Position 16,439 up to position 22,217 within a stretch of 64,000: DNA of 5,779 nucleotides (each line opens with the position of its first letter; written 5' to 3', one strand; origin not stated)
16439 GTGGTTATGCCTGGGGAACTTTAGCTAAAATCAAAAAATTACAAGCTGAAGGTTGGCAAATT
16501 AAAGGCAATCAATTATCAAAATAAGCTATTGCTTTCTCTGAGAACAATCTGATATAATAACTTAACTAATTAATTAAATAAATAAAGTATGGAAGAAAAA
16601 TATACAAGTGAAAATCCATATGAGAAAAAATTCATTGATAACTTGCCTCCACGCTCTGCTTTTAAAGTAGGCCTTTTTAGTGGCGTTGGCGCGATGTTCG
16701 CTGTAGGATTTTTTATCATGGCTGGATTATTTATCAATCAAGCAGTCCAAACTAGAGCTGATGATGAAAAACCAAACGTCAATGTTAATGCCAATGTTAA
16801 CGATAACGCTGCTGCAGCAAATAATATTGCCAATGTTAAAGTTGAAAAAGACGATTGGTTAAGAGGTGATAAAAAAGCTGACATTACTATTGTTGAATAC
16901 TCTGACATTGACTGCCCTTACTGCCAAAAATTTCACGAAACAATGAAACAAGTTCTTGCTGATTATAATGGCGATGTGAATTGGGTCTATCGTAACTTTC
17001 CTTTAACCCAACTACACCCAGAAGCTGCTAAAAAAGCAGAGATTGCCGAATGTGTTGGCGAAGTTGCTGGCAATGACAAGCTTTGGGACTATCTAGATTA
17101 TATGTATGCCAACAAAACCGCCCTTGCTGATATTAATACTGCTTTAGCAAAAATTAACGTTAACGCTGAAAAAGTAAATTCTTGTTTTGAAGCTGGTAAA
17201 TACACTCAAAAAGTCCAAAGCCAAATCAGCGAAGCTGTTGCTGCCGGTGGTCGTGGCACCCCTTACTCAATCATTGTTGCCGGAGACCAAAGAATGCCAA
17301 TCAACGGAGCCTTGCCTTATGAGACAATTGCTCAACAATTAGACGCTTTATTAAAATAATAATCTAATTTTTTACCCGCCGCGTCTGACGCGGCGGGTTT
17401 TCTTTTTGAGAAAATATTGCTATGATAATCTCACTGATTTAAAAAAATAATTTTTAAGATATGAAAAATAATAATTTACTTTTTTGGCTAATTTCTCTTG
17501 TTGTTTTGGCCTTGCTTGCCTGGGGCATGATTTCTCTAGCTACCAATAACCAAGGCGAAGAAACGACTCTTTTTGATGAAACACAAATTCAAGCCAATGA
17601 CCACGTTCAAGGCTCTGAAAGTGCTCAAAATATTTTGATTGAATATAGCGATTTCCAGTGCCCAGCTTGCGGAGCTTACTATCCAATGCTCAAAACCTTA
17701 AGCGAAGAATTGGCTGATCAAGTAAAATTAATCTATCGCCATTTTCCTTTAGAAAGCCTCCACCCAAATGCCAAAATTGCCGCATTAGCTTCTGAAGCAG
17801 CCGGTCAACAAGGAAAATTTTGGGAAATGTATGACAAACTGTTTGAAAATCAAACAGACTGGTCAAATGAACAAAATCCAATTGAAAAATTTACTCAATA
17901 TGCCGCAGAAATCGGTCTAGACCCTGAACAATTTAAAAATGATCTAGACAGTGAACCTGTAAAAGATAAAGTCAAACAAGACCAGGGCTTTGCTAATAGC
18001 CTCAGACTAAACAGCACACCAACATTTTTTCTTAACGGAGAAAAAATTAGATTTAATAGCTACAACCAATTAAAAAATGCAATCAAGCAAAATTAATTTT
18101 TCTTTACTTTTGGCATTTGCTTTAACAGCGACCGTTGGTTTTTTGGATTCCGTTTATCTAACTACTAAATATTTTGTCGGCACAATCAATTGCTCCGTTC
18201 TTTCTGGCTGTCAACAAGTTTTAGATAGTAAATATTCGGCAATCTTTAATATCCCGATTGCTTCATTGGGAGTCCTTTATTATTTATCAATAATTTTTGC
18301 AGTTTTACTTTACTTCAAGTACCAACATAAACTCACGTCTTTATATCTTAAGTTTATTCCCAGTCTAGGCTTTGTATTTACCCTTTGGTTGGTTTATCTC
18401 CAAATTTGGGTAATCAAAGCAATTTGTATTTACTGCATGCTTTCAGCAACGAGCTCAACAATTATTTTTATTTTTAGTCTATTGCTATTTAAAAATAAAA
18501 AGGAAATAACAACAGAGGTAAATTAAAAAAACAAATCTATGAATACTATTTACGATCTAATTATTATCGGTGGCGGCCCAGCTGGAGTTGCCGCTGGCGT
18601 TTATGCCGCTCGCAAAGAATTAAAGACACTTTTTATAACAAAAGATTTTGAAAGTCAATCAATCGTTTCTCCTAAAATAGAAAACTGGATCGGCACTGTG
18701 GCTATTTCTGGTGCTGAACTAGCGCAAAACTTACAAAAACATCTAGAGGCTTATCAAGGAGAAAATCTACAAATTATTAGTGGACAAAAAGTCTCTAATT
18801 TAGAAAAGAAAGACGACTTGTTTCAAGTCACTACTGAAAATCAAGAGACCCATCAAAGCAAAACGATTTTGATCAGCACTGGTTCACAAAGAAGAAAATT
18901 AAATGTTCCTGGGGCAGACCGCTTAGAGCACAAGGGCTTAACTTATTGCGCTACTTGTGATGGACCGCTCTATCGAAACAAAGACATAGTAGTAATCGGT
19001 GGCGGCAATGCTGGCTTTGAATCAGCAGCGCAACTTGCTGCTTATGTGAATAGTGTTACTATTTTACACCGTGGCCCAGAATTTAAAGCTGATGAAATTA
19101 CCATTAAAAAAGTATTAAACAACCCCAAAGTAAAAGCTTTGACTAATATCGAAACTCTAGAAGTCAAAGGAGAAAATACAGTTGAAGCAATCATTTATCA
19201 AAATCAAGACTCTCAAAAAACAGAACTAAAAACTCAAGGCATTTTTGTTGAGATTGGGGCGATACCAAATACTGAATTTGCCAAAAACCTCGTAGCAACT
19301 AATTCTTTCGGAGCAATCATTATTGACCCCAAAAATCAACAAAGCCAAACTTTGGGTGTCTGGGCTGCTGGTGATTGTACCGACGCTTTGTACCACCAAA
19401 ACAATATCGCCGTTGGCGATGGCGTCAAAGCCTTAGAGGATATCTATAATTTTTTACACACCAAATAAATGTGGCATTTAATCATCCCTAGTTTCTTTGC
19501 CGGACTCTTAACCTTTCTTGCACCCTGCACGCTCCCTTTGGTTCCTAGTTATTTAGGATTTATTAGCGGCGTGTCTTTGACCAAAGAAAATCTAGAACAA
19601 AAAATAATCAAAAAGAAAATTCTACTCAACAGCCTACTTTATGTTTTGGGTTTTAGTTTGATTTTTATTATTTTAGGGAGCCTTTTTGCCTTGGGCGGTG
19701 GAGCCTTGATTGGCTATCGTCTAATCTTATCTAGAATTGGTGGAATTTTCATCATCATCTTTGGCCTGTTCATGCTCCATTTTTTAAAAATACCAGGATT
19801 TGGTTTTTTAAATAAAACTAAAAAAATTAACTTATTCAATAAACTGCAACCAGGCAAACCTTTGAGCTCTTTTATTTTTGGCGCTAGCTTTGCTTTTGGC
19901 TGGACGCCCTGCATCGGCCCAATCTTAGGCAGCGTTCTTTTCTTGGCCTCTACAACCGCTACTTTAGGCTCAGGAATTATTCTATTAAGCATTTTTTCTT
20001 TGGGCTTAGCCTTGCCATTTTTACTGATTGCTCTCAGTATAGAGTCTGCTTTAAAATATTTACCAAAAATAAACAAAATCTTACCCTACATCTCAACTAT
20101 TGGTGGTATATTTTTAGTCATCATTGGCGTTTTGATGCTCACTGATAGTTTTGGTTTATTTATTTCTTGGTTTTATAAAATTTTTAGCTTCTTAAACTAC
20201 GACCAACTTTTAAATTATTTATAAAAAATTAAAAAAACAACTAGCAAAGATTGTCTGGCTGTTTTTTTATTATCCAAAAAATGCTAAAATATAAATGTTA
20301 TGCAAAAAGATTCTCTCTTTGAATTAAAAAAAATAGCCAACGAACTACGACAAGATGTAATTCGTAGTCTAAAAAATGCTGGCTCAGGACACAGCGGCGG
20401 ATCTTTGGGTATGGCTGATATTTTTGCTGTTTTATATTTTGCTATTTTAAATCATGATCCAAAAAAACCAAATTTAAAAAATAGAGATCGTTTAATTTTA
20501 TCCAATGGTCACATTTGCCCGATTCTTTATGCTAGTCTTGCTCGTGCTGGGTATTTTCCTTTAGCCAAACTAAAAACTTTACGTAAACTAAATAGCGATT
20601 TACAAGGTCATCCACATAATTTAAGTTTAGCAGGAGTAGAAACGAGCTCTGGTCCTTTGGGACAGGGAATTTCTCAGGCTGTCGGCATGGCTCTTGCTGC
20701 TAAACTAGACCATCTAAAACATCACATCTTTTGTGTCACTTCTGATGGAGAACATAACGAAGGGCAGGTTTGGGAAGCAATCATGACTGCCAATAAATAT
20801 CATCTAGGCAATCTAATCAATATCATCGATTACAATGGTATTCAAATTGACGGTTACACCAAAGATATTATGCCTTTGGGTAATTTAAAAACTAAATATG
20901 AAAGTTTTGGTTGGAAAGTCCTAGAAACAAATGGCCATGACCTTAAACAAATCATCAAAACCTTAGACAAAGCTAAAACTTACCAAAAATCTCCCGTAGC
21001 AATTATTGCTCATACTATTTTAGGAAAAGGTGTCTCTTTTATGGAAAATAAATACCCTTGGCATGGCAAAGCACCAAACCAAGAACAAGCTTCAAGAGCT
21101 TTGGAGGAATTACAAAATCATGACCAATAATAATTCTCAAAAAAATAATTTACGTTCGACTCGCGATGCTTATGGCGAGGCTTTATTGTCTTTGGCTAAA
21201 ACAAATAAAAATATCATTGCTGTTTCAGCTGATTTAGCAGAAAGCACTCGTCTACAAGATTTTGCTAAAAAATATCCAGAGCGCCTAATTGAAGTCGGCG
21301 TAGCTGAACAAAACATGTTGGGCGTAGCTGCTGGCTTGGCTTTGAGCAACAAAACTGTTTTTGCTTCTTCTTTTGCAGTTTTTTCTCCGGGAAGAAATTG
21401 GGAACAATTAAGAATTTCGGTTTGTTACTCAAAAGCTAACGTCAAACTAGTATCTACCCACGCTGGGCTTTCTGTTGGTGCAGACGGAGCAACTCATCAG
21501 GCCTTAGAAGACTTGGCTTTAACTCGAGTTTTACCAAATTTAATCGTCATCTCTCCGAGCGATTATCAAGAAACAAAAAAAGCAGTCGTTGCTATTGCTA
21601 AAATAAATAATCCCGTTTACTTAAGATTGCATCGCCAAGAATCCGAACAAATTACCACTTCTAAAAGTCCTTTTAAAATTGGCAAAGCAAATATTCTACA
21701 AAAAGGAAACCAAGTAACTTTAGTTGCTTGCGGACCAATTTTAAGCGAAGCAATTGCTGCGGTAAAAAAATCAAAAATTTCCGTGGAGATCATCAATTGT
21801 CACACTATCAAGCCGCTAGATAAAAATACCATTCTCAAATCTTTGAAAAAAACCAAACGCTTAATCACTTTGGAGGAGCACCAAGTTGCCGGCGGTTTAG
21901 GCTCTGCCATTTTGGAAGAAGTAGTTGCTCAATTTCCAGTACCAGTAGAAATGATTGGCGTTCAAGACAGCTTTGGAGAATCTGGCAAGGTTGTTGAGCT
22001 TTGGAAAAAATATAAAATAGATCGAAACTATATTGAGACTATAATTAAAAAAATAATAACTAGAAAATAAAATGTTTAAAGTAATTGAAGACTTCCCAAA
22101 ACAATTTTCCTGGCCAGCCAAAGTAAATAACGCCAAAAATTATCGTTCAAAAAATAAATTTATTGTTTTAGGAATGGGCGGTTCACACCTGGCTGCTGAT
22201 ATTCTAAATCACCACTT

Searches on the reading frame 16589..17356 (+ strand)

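Call 41: search_protein_families(library=pfam, proteins=[window:16589-17356:+], max_evalue=0.0001)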
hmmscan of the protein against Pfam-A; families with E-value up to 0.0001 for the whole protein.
window:16589-17356:+ (256 aa): 3 families
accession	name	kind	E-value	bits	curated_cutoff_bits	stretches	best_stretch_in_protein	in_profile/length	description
PF13462.12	Thioredoxin_4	-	1.7e-22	80.8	23.2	1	88-252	4-164/165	Thioredoxin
PF01323.26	DSBA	-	8.6e-13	48.9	25.6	1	100-142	1-42/191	DSBA-like thioredoxin domain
PF13098.12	Thioredoxin_2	-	8.9e-08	32.9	27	1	97-251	5-104/104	Thioredoxin-like domain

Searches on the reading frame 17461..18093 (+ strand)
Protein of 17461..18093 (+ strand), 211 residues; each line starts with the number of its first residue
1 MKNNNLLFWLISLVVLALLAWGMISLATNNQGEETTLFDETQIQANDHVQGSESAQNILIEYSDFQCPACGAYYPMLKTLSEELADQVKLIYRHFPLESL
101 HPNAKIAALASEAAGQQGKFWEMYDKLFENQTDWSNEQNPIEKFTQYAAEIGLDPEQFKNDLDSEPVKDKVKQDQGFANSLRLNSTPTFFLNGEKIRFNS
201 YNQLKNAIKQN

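Call 71: search_protein_families(library=pfam, proteins=[window:17461-18093:+], max_evalue=0.0001)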
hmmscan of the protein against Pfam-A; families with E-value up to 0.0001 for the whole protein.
window:17461-18093:+ (211 aa): 3 families
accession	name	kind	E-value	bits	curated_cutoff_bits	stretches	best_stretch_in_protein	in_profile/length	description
PF13462.12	Thioredoxin_4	-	1.9e-28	100.2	23.2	1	46-209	4-164/165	Thioredoxin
PF01323.26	DSBA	-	6.1e-18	65.7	25.6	1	104-208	88-190/191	DSBA-like thioredoxin domain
PF13743.12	Thioredoxin_5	-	1.1e-08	35.5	27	1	107-191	77-163/186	Thioredoxin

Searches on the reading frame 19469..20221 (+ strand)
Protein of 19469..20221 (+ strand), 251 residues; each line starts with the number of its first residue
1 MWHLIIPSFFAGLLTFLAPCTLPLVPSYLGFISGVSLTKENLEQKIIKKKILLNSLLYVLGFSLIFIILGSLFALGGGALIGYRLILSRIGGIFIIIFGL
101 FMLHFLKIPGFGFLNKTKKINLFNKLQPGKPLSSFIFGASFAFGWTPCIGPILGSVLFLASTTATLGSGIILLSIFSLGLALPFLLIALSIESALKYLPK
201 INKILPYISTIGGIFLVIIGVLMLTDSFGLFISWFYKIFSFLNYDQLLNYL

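Call 41: search_protein_families(library=pfam, proteins=[window:19469-20221:+], max_evalue=0.0001)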
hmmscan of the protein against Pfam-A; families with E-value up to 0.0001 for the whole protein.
window:19469-20221:+ (251 aa): 1 family
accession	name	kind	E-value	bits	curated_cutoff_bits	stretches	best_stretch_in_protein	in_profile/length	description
PF02683.22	DsbD_TM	-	3.6e-18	66.1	27.1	1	4-225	3-216/219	Cytochrome C biogenesis protein transmembrane domain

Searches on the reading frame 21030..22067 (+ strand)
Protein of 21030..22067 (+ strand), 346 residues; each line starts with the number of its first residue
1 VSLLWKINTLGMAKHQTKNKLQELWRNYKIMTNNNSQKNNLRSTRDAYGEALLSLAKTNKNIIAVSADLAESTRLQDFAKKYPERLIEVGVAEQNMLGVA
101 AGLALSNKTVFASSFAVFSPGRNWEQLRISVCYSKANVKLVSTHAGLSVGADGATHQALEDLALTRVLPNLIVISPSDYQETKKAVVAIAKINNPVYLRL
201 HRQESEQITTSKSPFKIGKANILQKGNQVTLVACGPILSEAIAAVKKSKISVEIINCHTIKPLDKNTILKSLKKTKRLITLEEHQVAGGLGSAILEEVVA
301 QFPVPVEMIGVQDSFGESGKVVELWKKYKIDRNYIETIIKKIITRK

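Call 71: search_protein_families(library=pfam, proteins=[window:21030-22067:+], max_evalue=0.0001)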
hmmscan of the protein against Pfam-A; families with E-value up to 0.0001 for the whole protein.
window:21030-22067:+ (346 aa): 2 families
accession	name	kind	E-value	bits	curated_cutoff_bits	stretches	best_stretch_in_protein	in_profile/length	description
PF02779.29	Transket_pyr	-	2.9e-44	151.2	27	1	43-204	4-171/174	Transketolase, pyrimidine binding domain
PF02780.25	Transketolase_C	-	2e-28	99.2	25.9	1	218-333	1-122/124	Transketolase, C-terminal domain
